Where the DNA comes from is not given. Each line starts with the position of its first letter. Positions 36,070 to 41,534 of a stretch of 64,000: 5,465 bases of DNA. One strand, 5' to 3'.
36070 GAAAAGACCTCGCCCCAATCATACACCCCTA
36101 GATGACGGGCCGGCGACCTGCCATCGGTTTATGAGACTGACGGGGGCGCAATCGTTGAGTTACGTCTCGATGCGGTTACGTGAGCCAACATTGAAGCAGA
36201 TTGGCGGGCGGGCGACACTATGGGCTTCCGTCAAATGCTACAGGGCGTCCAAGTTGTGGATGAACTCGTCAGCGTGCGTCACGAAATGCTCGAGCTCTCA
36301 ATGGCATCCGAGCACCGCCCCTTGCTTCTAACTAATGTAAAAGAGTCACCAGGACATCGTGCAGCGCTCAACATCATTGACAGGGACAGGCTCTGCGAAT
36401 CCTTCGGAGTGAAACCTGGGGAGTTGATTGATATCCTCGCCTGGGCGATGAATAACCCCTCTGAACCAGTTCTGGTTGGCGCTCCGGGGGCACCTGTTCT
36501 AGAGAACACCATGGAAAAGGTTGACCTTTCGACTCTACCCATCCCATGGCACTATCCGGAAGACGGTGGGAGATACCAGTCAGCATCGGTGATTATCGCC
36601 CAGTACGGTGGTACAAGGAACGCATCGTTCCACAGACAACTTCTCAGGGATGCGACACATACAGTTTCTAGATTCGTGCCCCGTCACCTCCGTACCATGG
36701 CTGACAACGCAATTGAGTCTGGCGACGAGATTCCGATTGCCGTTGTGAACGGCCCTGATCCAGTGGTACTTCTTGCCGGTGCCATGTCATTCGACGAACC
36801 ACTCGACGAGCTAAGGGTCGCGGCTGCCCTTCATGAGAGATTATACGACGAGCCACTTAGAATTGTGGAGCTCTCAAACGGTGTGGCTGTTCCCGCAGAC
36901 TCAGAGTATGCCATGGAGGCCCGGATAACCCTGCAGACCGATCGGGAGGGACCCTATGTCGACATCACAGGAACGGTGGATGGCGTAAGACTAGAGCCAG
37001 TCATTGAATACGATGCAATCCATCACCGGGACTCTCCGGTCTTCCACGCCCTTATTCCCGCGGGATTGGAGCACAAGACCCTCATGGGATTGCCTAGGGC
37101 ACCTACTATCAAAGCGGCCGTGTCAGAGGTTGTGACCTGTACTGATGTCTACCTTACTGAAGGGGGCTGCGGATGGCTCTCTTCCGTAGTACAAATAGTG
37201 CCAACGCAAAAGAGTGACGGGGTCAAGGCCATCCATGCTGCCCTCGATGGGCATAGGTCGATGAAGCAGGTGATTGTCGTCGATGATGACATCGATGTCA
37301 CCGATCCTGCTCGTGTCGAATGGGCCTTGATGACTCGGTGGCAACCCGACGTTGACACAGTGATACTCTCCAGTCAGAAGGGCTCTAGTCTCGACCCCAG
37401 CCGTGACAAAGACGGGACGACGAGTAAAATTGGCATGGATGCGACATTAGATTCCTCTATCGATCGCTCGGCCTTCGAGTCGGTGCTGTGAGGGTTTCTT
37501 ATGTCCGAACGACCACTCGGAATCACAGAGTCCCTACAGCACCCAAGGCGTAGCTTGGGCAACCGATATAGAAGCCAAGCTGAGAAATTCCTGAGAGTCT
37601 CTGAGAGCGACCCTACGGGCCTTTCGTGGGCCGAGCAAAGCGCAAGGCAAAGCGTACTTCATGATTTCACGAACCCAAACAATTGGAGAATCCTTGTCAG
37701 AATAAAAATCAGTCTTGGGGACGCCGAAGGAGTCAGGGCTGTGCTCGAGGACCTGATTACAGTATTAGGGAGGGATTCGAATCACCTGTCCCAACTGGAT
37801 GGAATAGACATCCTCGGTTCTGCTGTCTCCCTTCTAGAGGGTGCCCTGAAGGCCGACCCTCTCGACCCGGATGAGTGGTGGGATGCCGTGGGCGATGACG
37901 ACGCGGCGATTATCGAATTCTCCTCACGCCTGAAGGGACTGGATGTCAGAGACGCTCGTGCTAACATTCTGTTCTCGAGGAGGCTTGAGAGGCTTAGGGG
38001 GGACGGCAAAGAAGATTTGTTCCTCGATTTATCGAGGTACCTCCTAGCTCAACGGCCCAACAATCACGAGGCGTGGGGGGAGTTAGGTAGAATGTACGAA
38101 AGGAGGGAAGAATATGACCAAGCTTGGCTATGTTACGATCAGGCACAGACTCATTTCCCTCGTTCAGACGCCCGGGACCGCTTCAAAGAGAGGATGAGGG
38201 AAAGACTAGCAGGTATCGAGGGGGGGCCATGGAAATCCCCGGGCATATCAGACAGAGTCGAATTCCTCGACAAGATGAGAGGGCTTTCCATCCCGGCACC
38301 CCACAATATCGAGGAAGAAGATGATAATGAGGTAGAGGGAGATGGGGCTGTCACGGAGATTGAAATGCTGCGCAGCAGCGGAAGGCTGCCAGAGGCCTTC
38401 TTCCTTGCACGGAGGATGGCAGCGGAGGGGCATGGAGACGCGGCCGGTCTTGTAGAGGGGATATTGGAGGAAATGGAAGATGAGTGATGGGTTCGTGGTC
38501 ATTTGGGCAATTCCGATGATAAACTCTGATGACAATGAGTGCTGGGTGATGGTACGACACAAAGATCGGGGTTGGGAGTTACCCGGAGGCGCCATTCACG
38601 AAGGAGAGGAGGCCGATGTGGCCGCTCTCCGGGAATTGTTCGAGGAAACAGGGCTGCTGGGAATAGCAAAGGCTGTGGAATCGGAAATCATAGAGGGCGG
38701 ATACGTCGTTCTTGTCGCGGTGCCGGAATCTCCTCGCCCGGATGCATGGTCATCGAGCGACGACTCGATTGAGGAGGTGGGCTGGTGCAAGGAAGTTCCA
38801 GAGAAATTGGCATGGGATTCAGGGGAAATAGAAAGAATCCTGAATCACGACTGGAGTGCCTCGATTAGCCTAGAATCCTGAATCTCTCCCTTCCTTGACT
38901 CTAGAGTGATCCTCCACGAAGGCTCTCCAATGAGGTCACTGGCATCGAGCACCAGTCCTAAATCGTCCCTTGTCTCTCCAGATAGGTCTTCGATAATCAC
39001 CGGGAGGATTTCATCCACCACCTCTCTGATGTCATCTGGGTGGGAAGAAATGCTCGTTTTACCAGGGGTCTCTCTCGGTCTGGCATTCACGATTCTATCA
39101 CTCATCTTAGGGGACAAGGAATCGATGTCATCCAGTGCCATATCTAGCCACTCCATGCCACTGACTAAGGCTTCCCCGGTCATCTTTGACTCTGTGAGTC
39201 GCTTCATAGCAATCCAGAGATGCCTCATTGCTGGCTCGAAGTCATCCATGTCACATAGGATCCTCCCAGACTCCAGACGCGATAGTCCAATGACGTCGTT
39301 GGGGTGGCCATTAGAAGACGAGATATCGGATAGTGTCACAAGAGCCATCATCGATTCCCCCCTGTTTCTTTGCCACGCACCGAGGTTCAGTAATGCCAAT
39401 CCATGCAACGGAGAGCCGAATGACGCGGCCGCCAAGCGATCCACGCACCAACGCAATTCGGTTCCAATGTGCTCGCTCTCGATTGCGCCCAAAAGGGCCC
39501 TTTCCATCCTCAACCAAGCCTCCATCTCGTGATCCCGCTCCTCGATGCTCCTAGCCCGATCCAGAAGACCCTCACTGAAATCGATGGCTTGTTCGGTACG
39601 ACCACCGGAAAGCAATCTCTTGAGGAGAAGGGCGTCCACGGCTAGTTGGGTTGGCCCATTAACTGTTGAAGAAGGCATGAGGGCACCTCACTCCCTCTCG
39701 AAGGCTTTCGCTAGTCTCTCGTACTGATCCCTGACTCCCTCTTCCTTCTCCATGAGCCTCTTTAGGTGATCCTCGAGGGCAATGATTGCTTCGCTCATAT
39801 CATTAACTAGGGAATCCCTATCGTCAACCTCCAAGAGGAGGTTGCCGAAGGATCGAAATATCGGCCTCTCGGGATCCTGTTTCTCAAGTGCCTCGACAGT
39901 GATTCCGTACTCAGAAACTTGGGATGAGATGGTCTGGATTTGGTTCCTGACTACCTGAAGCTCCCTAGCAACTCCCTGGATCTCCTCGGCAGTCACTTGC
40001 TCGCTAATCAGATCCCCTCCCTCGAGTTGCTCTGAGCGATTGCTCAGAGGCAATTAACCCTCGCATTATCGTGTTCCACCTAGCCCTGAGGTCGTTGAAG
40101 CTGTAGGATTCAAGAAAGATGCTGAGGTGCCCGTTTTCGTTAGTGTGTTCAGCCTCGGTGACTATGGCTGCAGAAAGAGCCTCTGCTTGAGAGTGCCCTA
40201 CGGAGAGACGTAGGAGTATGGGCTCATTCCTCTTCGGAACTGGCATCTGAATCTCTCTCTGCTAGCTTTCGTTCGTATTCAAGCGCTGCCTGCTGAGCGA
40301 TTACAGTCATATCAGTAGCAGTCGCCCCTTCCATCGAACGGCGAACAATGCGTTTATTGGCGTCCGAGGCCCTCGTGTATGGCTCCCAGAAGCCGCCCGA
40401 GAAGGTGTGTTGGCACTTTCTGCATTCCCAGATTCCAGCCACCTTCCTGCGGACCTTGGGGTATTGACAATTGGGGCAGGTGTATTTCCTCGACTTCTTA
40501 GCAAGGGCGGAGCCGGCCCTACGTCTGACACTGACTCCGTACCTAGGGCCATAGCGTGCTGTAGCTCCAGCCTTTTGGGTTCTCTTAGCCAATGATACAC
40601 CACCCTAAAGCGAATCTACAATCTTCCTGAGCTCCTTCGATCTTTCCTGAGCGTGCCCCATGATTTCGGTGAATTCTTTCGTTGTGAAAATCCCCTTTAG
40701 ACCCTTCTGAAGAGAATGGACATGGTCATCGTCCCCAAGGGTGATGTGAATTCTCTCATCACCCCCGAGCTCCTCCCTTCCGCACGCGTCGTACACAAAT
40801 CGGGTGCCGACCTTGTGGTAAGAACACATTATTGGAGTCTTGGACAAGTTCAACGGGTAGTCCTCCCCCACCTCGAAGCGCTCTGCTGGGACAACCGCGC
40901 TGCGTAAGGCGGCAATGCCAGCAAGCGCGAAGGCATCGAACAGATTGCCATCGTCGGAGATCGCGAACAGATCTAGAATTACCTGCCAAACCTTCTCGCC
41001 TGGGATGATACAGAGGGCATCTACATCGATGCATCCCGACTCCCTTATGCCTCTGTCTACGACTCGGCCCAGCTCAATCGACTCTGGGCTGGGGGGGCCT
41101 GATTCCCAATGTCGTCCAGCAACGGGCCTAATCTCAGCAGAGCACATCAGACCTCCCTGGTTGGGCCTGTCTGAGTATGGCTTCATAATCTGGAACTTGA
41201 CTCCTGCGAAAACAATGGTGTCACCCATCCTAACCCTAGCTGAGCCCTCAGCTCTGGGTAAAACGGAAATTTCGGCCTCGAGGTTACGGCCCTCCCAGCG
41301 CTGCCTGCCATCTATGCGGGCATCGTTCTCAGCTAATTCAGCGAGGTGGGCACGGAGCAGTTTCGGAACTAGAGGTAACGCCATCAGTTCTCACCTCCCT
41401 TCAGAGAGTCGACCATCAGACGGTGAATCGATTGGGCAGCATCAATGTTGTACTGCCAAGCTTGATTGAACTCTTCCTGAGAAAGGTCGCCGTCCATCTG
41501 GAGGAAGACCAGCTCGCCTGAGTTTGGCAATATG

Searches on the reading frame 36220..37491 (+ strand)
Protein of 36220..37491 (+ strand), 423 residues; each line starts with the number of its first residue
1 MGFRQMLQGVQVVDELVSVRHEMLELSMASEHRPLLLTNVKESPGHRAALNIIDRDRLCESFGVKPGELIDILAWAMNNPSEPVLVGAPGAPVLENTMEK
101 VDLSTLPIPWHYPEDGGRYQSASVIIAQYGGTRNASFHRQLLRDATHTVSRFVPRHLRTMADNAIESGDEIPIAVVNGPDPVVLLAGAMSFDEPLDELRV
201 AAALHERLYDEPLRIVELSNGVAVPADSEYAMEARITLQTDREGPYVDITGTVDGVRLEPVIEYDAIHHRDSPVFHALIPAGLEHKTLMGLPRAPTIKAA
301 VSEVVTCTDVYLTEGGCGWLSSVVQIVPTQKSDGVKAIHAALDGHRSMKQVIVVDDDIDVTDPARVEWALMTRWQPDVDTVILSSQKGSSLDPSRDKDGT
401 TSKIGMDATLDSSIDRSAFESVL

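Call 19: search_protein_families(library=pfam, proteins=[window:36220-37491:+], max_evalue=0.001)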
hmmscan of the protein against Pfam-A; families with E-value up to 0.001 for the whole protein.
window:36220-37491:+ (423 aa): 3 families
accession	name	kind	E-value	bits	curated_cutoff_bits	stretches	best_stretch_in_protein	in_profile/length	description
PF01977.22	UbiD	-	9.4e-44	149.5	23.3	1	90-281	7-204/206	3-octaprenyl-4-hydroxybenzoate carboxy-lyase Rift-related domain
PF20696.2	UbiD_C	-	9.6e-29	100.4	24.2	1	287-408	2-127/127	3-octaprenyl-4-hydroxybenzoate carboxy-lyase C-terminal domain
PF20695.2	UbiD_N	-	0.00035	21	24.3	0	11-76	11-77/78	3-octaprenyl-4-hydroxybenzoate carboxy-lyase N-terminal domain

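Call 37: search_protein_families(library=ncbifam, proteins=[window:36220-37491:+], max_evalue=1e-10)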
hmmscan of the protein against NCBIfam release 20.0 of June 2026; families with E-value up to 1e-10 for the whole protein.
window:36220-37491:+ (423 aa): 7 families
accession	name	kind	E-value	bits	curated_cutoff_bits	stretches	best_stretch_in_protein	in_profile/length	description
TIGR00148.1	TIGR00148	subfamily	5.4e-91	305.5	244.85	1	14-409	18-436/438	UbiD family decarboxylase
NF041204.1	VdcC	exception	1.3e-42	145.8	650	1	30-413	41-440/467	non-oxidative hydroxyarylic acid decarboxylases subunit C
TIGR02724.1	phenyl_P_beta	equivalog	3e-27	95.2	468.95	1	91-411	105-442/472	phenylphosphate carboxylase subunit beta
NF008175.0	PRK10922.1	equivalog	1.6e-23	83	788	1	97-409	136-456/497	4-hydroxy-3-polyprenylbenzoate decarboxylase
TIGR03701.1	mena_SCO4490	equivalog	8.1e-23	80.8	495.9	1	97-395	123-425/433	menaquinone biosynthesis decarboxylase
NF041219.1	BagN_FevL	exception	4.9e-20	71.5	1000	1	67-376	106-434/502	bagremycin/ferroverdin biosynthesis UbiD family decarboxylase BagN/FevL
TIGR02723.1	phenyl_P_alpha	equivalog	4.6e-15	55.2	564.6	1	36-408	52-438/485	phenylphosphate carboxylase subunit alpha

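Call 65: search_solved_structures(query=window:36220-37491:+, max_evalue=1e-10)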
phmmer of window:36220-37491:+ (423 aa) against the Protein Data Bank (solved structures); distinct sequences matched with E-value up to 1e-10: 38.
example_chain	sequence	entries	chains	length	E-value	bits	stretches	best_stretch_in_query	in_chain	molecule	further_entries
6h6x_B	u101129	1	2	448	5.1e-55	190.6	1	54-421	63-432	3-polyprenyl-4-hydroxybenzoate decarboxylase and related decarboxylases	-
6h6v_A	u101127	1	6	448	4.6e-53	184.2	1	54-421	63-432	3-polyprenyl-4-hydroxybenzoate decarboxylase and related decarboxylases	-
7p9q_A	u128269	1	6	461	6.8e-37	130.9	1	75-411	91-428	AnInD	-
5ny5_A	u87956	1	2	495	4.1e-30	108.6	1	35-406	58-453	3,4-dihydroxybenzoate decarboxylase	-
5o3n_A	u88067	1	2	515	4.6e-30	108.4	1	35-406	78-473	3,4-dihydroxybenzoate decarboxylase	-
5o3m_A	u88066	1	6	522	2.8e-25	92.7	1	35-402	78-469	Protocatechuate decarboxylase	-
2idb_A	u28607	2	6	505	4.6e-22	82.1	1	85-409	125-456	3-octaprenyl-4-hydroxybenzoate carboxy-lyase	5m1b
5m1c_A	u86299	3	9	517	4.9e-22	82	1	85-409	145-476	3-octaprenyl-4-hydroxybenzoate carboxy-lyase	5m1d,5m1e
7pda_A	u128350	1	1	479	9.1e-22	81.1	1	24-393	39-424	UbiD family decarboxylase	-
9gqr_A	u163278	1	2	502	3.9e-21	79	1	68-393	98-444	decarboxylase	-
7ae4_A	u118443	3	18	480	4.4e-21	78.8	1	80-410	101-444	Phenolic acid decarboxylase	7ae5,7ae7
7ney_A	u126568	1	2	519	1.5e-20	77.1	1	78-395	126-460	Ferulic acid decarboxylase 1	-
7nf0_A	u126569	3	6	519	3.7e-20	75.8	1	78-394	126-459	Ferulic acid decarboxylase 1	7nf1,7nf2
6evf_A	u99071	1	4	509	4.5e-19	72.2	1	54-391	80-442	Ferulic acid decarboxylase 1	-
4s13_A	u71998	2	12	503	1.5e-18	70.5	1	54-391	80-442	Ferulic acid decarboxylase 1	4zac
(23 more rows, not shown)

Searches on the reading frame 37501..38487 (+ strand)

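Call 19: search_protein_families(library=pfam, proteins=[window:37501-38487:+], max_evalue=0.001)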
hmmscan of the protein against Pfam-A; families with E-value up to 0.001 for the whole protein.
window:37501-38487:+ (328 aa): 5 families
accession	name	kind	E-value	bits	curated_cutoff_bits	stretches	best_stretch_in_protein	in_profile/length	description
PF13428.12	TPR_14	-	8.7e-09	35.7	23.5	0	190-223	2-35/44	Tetratricopeptide repeat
PF14559.12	TPR_19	-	8.9e-05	23.2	25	0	179-208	15-44/68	Tetratricopeptide repeat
PF13431.12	TPR_17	-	0.00027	21.4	24.4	0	182-208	6-32/34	Tetratricopeptide repeat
PF23914.1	TPR_CcmH_CycH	-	0.0004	20.7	42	0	179-223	111-155/158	Cytochrome c-type biogenesis protein H TPR domain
PF13176.12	TPR_7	-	0.00095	19.5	27.9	0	191-215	1-27/36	Tetratricopeptide repeat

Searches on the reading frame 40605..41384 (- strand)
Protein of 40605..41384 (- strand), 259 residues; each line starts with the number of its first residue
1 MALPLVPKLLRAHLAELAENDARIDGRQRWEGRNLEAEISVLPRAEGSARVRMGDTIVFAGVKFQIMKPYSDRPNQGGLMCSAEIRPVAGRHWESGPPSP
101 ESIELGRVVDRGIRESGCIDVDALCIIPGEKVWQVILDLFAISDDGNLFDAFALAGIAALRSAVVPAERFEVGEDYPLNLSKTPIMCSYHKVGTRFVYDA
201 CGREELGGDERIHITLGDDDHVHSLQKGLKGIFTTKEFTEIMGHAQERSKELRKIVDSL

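Call 19: search_protein_families(library=pfam, proteins=[window:40605-41384:-], max_evalue=0.001)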
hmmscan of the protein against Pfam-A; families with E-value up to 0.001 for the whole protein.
window:40605-41384:- (259 aa): 1 family
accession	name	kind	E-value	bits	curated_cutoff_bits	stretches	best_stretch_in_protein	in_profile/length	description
PF01138.27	RNase_PH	-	3.9e-29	102.1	25.5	1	31-166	1-130/130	3' exoribonuclease family, domain 1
